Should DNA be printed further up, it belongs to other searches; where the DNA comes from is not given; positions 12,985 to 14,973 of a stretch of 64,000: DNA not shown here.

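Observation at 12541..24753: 12.2-kb segment bounded by perfect 20-bp inverted repeats carrying an 11-gene cargo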

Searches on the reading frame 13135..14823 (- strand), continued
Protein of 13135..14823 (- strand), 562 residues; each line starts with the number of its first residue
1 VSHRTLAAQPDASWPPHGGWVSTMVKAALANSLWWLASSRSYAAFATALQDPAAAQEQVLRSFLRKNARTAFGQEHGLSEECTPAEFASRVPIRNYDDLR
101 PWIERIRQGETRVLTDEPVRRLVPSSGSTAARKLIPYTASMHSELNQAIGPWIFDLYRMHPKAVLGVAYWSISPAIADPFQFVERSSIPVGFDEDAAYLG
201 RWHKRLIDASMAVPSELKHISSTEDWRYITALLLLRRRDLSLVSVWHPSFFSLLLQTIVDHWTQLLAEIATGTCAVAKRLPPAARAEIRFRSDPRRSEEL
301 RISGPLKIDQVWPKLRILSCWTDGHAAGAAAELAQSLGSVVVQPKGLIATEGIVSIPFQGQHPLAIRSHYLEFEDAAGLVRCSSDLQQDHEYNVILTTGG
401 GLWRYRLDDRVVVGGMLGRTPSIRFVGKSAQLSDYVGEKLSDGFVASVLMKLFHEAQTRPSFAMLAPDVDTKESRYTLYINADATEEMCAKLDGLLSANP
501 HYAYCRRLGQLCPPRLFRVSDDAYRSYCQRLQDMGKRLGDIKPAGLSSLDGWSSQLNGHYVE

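Call 69: search_solved_structures(query=window:13135-14754:-, max_evalue=0.001)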
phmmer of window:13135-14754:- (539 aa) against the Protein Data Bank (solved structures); distinct sequences matched with E-value up to 0.001: 10.
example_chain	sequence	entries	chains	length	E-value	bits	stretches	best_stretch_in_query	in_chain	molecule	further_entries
7dk8_A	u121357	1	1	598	1.6e-15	59.9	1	30-114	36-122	Probable indole-3-acetic acid-amido synthetase GH3.8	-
6avh_A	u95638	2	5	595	1.5e-14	56.7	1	32-250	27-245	GH3.15 acyl acid amido synthetase | AtGH3.15 acyl acid amido synthetase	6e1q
4b2g_A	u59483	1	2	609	1.4e-13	53.5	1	28-114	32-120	GH3-1 AUXIN CONJUGATING ENZYME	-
4epl_A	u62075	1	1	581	5.3e-13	51.6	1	28-121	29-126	Jasmonic acid-amido synthetase JAR1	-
5ech_A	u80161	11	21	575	5.3e-13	51.6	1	29-121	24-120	Jasmonic acid-amido synthetase JAR1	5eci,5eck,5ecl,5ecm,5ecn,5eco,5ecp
7vka_A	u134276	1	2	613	7e-13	51.2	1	32-116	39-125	Indole-3-acetic acid-amido synthetase GH3.6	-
9fwd_A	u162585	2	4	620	7.3e-13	51.2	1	32-116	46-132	Indole-3-acetic acid-amido synthetase GH3.6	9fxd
5kod_A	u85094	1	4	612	1.7e-12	50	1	31-253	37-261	Indole-3-acetic acid-amido synthetase GH3.5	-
6oms_A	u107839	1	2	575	2.7e-08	36.1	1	31-117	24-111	4-substituted benzoates-glutamate ligase GH3.12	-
4epm_A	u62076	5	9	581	2.7e-08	36.1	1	31-117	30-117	4-substituted benzoates-glutamate ligase GH3.12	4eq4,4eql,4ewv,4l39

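Call 71: search_protein_families(library=padloc, proteins=[window:13135-14754:-], max_evalue=0.001)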
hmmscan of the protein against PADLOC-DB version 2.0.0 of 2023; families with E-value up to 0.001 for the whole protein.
window:13135-14754:- (539 aa): 0 families

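Call 95: search_dna_similar(query=window:13135-14754:-, collection=plasmids, mode=protein, max_rows=8)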
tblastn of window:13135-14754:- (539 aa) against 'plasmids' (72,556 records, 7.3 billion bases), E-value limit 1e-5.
Records with a match: 9; places in all: 9; records where one place covers at least 80% of the query: 6.
Best place of each record, by identity: <60% 9.
By first word of the organism name: Acinetobacter 2; Streptomyces 2; Burkholderia 1; Citrobacter 1; Prevotella 1; Bernardetia 1; Vibrio 1.
By predicted mobility (MOB-suite, as given by PLSDB): non-mobilizable 5; mobilizable 3; conjugative 1.
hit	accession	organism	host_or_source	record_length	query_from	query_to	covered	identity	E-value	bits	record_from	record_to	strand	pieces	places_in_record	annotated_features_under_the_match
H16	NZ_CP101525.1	Burkholderia arboris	mixed culture,soil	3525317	29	520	91%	38.3%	1e-64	236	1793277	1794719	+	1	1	none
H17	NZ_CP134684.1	Citrobacter portucalensis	Larus michahellis,bacteria,cloaca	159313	33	529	92%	34.4%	6e-66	239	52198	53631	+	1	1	GH3 auxin-responsive promoter family protein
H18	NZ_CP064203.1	Acinetobacter baumannii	Homo sapiens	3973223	31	526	92%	28.7%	2e-45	179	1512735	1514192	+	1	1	none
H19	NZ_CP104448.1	Acinetobacter baumannii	Homo sapiens,sputum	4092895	33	526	92%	28.8%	1e-46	182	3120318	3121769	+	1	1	none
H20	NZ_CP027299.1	Streptomyces sp. SGAir0924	whole organism,air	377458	29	519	91%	27.6%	2e-28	127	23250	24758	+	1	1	GH3 auxin-responsive promoter family protein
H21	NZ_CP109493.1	Streptomyces sp. NBC_01435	-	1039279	25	519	92%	26.4%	1e-23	113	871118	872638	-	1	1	record has no annotation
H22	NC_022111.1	Prevotella sp. oral taxon 299 str. F0039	Homo sapiens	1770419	27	113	16%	39.8%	4e-8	64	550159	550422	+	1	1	none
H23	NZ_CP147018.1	Bernardetia sp. Wsw4-3y2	Red alga,Red algae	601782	27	134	20%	31.2%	4e-8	64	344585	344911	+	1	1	GH3 auxin-responsive promoter family protein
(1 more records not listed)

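Call 96: get_annotated_region(hit=H17, flank=10000)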
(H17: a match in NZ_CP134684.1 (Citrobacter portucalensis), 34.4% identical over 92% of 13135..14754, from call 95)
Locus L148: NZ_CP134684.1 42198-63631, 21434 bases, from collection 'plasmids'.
description: Citrobacter portucalensis strain 64A:C plasmid unnamed1, complete sequence
organism: Citrobacter portucalensis (NCBI taxid 1639133)
taxonomy: Bacteria; Pseudomonadota; Gammaproteobacteria; Enterobacterales; Enterobacteriaceae; Citrobacter; Citrobacter portucalensis
host: -; source: Larus michahellis,bacteria,cloaca; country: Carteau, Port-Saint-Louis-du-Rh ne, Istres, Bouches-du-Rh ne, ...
typing (MOB-suite, as given by PLSDB): mobilizable; replicon IncFIB,IncFII; relaxase MOBP
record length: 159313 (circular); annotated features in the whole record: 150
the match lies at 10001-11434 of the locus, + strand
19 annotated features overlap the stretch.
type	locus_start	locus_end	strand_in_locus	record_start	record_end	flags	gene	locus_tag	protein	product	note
CDS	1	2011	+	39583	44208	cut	-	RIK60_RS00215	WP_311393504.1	alpha-2-macroglobulin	GO:0010951 - negative regulation of endopeptidase activity [Evidence IEA]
CDS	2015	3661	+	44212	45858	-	-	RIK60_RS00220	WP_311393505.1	DUF2300 domain-containing protein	-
CDS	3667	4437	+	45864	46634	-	-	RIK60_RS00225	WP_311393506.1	DUF2135 domain-containing protein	-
CDS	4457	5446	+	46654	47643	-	-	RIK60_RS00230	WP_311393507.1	hypothetical protein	-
CDS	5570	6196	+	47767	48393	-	-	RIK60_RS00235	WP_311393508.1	hypothetical protein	-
CDS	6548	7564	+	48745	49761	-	-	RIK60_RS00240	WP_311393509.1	hypothetical protein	-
CDS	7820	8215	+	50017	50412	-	-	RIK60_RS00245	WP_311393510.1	SMI1/KNR4 family protein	-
CDS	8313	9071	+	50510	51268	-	-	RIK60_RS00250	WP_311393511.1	hypothetical protein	-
CDS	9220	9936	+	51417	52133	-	-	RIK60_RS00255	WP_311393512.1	hypothetical protein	-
CDS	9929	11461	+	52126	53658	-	-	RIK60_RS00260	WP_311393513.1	GH3 auxin-responsive promoter family protein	-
CDS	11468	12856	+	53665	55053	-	-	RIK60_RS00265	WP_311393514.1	radical SAM protein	-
CDS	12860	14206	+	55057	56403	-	-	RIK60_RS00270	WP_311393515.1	radical SAM protein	-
CDS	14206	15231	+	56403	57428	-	-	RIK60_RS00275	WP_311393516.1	N-acetyltransferase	-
CDS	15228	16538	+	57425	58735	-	-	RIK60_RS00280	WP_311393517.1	radical SAM protein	-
CDS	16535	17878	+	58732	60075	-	-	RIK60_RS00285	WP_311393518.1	radical SAM protein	-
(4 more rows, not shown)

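Call 97: get_annotated_region(hit=H16, flank=10000)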
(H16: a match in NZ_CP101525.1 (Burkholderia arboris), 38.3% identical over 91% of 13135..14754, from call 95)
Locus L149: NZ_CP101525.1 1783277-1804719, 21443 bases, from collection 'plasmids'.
description: Burkholderia arboris strain MEC_B345 plasmid pla_1, complete sequence
organism: Burkholderia arboris (NCBI taxid 488730)
taxonomy: Bacteria; Pseudomonadota; Betaproteobacteria; Burkholderiales; Burkholderiaceae; Burkholderia; Burkholderia arboris
host: -; source: mixed culture,soil; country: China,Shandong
typing (MOB-suite, as given by PLSDB): non-mobilizable
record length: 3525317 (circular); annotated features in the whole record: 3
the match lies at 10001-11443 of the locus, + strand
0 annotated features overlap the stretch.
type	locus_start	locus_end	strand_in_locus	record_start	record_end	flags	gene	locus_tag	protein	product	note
